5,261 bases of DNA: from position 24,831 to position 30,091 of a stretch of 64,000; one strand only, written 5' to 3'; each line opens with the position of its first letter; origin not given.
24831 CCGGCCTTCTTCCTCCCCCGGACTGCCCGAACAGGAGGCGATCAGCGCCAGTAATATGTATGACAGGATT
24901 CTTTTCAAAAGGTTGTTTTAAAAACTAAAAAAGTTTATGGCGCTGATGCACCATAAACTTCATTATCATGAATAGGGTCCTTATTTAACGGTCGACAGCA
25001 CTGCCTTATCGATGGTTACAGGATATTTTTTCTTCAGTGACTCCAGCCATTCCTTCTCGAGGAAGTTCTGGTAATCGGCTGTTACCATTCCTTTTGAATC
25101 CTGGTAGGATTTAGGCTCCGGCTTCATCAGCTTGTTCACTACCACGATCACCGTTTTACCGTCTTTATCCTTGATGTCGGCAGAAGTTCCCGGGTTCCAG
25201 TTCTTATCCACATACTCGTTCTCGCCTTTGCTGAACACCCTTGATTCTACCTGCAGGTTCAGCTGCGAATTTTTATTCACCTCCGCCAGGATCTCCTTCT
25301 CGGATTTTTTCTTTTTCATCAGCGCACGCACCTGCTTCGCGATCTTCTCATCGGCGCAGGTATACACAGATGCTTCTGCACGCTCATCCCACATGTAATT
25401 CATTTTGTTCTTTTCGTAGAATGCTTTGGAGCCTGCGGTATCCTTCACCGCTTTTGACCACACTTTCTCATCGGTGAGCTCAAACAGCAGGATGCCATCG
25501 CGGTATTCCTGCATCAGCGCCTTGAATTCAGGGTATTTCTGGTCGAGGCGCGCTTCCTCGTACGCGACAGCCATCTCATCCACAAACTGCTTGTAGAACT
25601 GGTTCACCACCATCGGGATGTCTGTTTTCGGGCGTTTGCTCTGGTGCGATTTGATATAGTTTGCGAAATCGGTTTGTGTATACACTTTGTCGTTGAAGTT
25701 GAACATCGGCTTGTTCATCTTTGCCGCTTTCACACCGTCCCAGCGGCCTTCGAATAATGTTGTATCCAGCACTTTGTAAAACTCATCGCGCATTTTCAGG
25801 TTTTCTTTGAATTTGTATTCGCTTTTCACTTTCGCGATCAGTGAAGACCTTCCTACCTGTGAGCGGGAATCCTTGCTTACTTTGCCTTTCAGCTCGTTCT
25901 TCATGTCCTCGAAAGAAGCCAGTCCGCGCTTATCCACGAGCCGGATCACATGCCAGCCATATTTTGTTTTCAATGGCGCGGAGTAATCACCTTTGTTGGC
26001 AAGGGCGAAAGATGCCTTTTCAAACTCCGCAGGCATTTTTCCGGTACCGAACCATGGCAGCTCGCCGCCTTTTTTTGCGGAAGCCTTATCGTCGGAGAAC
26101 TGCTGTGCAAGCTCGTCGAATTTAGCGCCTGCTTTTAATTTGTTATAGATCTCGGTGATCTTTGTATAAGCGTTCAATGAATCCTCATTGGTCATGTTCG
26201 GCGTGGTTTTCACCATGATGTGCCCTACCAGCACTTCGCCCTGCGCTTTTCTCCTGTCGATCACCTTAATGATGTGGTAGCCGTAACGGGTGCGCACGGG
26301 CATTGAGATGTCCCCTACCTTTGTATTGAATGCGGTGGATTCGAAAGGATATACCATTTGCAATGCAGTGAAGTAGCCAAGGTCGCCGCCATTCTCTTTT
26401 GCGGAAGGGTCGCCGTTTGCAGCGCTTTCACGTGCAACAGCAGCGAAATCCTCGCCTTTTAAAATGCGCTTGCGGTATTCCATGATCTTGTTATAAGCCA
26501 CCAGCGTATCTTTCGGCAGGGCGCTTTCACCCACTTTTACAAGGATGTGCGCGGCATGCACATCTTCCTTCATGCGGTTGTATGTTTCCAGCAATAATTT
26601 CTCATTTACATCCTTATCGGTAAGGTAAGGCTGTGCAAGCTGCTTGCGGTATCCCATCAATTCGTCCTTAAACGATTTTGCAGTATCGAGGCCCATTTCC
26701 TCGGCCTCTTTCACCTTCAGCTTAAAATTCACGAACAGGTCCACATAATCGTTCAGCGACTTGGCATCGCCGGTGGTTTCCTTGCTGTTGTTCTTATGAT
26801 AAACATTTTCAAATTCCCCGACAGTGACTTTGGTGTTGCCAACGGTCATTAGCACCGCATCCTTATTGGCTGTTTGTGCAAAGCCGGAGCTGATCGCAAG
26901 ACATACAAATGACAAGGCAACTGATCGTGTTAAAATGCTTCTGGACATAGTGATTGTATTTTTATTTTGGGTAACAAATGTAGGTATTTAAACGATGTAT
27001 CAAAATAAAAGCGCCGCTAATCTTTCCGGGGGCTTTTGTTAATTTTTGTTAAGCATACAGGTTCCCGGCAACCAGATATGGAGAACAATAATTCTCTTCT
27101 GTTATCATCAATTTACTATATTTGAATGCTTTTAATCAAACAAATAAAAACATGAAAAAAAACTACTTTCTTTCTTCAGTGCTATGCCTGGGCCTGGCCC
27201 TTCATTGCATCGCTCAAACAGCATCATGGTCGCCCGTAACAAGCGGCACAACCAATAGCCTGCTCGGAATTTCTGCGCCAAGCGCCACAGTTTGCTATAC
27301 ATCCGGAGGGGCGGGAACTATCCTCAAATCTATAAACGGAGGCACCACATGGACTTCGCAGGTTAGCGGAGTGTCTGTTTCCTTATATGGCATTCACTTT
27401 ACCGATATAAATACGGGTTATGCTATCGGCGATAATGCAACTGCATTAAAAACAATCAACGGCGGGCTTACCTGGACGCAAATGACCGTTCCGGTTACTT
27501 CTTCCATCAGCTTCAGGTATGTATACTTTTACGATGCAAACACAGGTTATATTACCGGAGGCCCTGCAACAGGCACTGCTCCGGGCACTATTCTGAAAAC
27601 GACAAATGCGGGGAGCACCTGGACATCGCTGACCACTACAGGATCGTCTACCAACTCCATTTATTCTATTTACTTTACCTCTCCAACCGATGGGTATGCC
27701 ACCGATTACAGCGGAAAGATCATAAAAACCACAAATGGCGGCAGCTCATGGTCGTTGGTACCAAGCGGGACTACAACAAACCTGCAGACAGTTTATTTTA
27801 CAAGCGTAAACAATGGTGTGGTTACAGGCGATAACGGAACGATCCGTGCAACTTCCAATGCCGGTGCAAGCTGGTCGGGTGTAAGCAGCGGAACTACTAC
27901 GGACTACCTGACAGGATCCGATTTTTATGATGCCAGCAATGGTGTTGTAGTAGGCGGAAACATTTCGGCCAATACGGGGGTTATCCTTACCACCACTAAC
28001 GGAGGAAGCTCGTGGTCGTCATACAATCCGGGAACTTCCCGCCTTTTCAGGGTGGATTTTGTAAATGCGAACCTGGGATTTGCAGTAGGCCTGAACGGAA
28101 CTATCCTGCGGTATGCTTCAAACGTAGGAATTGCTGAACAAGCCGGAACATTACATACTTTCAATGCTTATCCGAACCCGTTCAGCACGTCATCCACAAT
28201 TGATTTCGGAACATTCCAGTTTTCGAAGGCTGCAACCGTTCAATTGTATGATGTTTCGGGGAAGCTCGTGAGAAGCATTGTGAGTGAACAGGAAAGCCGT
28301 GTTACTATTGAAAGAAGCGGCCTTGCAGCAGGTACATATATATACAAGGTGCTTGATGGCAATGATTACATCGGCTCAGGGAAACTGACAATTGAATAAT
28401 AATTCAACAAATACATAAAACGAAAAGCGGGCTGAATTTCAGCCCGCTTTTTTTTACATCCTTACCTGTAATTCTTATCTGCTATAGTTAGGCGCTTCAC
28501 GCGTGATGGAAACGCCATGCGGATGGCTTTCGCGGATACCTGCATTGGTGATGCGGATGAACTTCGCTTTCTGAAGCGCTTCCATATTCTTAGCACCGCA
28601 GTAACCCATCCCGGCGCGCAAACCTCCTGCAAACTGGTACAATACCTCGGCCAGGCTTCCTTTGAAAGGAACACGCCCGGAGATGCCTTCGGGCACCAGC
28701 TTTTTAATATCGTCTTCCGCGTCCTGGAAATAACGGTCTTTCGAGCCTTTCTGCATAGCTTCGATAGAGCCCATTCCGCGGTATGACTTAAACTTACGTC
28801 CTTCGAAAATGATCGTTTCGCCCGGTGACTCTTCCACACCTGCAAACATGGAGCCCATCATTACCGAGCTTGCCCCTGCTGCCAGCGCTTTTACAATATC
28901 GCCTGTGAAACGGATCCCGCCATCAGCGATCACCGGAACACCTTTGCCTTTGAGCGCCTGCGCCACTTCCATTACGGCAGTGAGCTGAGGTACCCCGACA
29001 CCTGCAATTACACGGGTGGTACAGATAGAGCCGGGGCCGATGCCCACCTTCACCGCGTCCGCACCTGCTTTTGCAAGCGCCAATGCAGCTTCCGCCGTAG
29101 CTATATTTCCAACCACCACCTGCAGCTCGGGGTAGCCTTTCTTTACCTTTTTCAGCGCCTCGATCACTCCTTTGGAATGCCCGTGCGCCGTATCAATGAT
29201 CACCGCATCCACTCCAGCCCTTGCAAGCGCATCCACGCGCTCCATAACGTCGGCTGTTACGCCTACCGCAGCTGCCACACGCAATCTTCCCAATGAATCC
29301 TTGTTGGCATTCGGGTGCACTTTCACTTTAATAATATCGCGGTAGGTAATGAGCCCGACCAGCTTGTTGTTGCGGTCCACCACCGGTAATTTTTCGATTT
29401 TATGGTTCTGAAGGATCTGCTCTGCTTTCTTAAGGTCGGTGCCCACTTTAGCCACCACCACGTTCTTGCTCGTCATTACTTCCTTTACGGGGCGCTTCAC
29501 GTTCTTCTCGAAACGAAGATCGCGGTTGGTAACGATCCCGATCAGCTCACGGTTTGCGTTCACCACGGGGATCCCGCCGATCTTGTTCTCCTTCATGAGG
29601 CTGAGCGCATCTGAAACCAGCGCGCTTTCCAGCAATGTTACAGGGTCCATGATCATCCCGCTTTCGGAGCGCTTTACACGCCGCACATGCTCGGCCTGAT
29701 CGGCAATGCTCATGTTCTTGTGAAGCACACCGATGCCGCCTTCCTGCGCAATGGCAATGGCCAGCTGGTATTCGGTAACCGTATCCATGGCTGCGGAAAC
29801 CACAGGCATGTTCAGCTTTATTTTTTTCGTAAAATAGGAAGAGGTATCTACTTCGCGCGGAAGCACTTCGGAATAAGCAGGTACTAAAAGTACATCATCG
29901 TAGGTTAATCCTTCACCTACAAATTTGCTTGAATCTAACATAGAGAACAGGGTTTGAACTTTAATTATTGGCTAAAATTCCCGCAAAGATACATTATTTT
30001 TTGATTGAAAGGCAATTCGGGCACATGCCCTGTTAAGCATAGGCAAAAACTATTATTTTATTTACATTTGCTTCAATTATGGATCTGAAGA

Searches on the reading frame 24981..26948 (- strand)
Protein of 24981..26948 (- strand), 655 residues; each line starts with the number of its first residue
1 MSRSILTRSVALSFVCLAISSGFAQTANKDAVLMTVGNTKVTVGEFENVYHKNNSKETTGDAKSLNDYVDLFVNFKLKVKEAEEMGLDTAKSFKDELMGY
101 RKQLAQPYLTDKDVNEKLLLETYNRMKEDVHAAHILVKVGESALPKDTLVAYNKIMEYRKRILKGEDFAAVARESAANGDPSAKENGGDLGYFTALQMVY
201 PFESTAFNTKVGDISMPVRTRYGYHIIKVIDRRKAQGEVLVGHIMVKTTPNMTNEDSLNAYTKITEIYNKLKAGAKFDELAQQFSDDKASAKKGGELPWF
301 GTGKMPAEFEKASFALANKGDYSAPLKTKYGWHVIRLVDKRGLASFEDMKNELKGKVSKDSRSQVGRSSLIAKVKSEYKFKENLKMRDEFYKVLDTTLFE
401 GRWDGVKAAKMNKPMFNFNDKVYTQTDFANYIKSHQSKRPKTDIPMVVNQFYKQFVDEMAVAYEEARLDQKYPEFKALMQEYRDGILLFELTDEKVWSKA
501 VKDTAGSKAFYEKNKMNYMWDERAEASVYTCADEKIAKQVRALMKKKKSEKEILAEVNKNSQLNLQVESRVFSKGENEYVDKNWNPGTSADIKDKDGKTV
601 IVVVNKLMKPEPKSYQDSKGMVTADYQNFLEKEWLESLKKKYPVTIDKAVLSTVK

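Call 46: search_protein_families(library=pfam, proteins=[window:24981-26948:-], max_evalue=0.001)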
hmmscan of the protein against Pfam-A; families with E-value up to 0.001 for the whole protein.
window:24981-26948:- (655 aa): 3 families
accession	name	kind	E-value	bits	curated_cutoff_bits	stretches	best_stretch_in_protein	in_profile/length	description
PF00639.27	Rotamase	-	4.8e-54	181.8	21.7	2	243-338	1-96/97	PPIC-type PPIASE domain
PF13616.12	Rotamase_3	-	3.3e-52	176.4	22.5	2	232-341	9-116/116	PPIC-type PPIASE domain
PF13145.12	Rotamase_2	-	2.3e-17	64.4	27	2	159-236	39-112/121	PPIC-type PPIASE domain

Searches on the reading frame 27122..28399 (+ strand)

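Call 4: search_protein_families(library=pfam, proteins=[window:27122-28399:+], max_evalue=0.01)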
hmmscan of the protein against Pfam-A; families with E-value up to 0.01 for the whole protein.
window:27122-28399:+ (425 aa): 3 families
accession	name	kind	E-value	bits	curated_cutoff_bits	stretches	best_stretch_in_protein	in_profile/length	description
PF14870.12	PSII_BNR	-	5.5e-24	85.4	27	3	86-211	18-138/303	Photosynthesis system II assembly factor YCF48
PF18962.6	Por_Secre_tail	-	2.7e-10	40.8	27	1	350-417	2-69/75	Secretion system C-terminal sorting domain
PF15902.12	Sortilin-Vps10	-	3.3e-08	33.2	33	1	66-172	2-114/446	Sortilin, neurotensin receptor 3,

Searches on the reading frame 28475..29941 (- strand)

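Call 4: search_protein_families(library=pfam, proteins=[window:28475-29941:-], max_evalue=0.01)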
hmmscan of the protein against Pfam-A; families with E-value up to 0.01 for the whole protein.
window:28475-29941:- (488 aa): 9 families
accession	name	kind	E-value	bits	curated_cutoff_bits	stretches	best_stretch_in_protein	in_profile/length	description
PF00478.31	IMPDH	-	5.8e-164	545.5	25.6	1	11-475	1-345/345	IMP dehydrogenase / GMP reductase domain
PF00571.33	CBS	-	7.6e-27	93.8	24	2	152-206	1-54/57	CBS domain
PF03060.21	NMO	-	9.3e-16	58.6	28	2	221-376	93-235/331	Nitronate monooxygenase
PF01070.24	FMN_dh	-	4.2e-09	36.3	24.9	1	260-366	207-305/350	FMN-dependent dehydrogenase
PF01645.23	Glu_synthase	-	5.7e-06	26.2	20.4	1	259-364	194-305/369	Conserved region in glutamate synthase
PF04131.20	NanE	-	9.8e-06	25.3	27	1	231-367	52-177/192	Putative N-acetylmannosamine-6-phosphate epimerase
PF00977.27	His_biosynth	-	0.00011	22.2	23.6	0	320-365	62-104/228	Histidine biosynthesis protein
PF02310.24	B12-binding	-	0.0036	17.6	32.1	1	227-302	35-113/121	B12 binding domain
PF01180.27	DHO_dh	-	0.0066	16.1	27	1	321-366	228-272/291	Dihydroorotate dehydrogenase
